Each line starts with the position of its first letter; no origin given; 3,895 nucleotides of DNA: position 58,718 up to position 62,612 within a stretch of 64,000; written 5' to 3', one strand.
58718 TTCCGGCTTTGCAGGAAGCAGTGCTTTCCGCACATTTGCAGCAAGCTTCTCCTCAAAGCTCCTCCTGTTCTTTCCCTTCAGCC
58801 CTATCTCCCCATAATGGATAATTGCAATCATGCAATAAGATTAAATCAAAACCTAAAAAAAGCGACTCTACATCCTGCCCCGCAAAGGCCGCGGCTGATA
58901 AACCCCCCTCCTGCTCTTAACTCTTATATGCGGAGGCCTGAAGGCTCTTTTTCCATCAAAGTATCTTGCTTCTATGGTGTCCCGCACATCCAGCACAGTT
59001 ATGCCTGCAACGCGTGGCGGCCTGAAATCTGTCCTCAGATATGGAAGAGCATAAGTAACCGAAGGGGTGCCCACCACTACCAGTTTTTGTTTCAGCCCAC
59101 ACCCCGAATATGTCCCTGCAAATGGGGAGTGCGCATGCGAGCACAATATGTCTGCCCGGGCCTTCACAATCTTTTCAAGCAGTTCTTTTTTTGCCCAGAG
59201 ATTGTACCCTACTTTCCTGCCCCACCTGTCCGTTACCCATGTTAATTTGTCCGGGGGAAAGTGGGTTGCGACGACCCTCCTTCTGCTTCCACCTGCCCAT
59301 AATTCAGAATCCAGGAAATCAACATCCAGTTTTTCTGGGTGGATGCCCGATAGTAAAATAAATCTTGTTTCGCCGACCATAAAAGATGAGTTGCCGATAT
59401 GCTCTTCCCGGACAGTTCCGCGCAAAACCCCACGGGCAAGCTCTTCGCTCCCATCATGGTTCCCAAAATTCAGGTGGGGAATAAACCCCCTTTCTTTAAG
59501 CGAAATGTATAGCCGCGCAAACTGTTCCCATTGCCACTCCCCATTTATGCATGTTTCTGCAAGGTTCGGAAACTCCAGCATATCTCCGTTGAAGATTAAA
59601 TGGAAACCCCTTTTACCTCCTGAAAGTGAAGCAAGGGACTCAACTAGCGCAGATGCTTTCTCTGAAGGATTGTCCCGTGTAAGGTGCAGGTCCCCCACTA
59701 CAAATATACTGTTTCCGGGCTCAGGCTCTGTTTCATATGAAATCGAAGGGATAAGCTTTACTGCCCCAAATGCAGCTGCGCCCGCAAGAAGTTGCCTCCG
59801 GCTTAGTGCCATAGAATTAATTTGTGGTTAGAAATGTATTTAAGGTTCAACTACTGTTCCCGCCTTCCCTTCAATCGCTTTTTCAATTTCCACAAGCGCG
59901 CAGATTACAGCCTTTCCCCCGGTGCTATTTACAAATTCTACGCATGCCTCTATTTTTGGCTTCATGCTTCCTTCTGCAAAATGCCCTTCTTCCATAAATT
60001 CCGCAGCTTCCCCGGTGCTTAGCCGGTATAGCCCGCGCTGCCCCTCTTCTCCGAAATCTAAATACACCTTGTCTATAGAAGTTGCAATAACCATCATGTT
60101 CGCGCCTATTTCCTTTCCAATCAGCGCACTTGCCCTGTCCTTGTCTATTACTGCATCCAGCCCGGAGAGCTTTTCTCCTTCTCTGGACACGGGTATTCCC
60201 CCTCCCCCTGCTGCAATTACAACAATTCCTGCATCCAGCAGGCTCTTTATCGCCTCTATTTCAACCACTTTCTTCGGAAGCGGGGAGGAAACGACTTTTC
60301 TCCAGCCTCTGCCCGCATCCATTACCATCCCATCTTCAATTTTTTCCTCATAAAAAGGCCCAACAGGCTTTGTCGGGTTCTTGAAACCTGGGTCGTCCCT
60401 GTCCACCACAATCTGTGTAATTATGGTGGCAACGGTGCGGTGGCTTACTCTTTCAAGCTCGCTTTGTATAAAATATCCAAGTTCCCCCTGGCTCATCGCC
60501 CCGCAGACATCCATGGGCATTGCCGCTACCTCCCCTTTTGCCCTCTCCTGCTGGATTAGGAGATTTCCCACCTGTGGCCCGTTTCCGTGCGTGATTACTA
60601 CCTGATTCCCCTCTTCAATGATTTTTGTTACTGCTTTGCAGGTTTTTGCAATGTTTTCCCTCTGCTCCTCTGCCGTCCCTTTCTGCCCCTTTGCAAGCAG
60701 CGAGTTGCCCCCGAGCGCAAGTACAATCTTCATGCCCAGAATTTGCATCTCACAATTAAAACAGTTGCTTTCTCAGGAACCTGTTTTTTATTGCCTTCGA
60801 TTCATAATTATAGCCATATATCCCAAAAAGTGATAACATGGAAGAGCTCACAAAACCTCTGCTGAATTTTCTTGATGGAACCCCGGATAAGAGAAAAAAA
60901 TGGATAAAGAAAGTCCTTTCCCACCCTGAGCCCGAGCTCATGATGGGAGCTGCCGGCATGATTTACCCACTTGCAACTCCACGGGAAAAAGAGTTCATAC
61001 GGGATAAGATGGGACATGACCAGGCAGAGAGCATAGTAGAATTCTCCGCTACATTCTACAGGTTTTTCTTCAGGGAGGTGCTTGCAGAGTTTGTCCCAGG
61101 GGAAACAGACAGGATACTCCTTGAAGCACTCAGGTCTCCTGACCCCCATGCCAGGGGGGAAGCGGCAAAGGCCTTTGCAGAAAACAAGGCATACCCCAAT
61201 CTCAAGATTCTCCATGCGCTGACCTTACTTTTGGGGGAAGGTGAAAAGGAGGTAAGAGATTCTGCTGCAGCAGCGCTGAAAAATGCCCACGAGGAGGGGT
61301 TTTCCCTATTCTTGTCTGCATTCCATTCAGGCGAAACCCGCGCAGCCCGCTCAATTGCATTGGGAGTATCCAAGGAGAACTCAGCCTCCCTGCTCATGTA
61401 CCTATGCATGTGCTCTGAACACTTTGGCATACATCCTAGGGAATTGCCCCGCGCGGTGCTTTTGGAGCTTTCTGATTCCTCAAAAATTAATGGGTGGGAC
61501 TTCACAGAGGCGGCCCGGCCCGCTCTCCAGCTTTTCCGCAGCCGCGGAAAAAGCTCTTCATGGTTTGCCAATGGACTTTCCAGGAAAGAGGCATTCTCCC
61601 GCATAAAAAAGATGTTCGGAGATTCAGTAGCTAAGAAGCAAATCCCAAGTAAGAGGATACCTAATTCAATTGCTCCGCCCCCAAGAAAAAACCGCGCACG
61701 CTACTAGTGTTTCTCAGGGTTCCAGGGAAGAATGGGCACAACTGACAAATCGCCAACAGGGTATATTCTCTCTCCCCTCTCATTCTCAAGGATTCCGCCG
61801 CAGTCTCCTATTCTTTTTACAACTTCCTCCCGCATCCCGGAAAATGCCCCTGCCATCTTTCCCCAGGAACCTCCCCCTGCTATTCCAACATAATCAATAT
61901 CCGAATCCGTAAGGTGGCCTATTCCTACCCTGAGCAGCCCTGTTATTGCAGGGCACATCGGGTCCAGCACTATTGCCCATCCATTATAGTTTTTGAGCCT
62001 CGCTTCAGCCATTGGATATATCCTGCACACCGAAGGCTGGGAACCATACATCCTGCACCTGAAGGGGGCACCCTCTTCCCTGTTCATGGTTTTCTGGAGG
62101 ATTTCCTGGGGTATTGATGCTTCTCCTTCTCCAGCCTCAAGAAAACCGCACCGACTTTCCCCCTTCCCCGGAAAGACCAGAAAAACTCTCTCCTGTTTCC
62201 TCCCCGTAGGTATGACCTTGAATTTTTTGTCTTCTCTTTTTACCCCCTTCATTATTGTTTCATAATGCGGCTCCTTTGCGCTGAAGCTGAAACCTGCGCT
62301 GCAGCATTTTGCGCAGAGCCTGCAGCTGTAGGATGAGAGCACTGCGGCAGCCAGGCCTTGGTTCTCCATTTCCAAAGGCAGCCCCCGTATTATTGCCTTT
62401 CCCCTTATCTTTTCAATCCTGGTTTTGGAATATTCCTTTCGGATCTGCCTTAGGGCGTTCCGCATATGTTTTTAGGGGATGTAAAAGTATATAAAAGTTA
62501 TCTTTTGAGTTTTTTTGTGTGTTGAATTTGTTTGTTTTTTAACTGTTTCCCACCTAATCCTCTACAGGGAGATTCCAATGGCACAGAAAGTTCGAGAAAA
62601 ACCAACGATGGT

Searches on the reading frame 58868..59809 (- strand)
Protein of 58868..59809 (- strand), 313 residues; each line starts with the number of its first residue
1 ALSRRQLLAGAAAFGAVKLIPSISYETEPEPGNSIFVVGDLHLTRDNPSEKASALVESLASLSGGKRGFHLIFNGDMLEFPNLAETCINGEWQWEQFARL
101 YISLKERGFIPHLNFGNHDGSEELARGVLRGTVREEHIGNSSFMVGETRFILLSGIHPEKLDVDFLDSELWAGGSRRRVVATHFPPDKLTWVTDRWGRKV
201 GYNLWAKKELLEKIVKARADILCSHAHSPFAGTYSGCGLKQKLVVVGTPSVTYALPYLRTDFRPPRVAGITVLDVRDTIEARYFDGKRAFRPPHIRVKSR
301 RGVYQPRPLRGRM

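Call 47: search_protein_families(library=pfam, proteins=[window:58868-59809:-], max_evalue=0.01)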
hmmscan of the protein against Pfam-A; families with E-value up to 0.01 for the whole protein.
window:58868-59809:- (313 aa): 2 families
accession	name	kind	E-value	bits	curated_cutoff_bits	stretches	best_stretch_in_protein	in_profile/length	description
PF00149.33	Metallophos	-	5.8e-06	27.3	21.5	1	35-228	3-190/191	Calcineurin-like phosphoesterase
PF13439.12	Glyco_transf_4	-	0.0079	16.7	28.5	0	195-249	49-103/170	Glycosyltransferase Family 4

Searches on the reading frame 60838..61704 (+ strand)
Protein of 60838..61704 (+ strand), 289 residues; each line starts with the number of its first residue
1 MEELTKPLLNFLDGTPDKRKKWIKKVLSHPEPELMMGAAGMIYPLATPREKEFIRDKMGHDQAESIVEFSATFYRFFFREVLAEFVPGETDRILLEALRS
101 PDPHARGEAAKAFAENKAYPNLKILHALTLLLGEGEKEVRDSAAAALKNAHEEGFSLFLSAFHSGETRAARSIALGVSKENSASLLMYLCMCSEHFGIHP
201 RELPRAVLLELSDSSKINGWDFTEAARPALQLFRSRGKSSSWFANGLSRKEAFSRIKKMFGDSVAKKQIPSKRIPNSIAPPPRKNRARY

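Call 47: search_protein_families(library=pfam, proteins=[window:60838-61704:+], max_evalue=0.01)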
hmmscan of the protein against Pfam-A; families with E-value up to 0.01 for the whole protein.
window:60838-61704:+ (289 aa): 3 families
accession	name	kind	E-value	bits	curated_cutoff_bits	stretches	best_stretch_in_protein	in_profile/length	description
PF13646.12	HEAT_2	-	2.4e-06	28.2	27.7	1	94-149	4-57/88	HEAT repeats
PF02985.28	HEAT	-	0.0027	18.3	23.5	0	93-114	4-25/31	HEAT repeat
PF13513.12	HEAT_EZ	-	0.0043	18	27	0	94-114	33-53/55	HEAT-like repeat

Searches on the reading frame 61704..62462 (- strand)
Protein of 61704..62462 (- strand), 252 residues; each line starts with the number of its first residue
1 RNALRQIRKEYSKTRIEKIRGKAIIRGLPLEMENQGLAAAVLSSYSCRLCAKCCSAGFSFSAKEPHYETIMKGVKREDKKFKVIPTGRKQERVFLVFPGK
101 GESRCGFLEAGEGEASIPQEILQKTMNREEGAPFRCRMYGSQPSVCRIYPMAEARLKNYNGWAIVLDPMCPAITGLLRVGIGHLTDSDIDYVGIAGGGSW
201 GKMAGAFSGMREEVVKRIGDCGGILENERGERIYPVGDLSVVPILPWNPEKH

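Call 47: search_protein_families(library=pfam, proteins=[window:61704-62462:-], max_evalue=0.01)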
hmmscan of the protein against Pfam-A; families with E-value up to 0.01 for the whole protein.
window:61704-62462:- (252 aa): 1 family
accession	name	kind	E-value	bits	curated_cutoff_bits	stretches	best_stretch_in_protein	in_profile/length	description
PF03692.20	CxxCxxCC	-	1.7e-05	25.9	23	1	47-156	2-73/85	Putative zinc- or iron-chelating domain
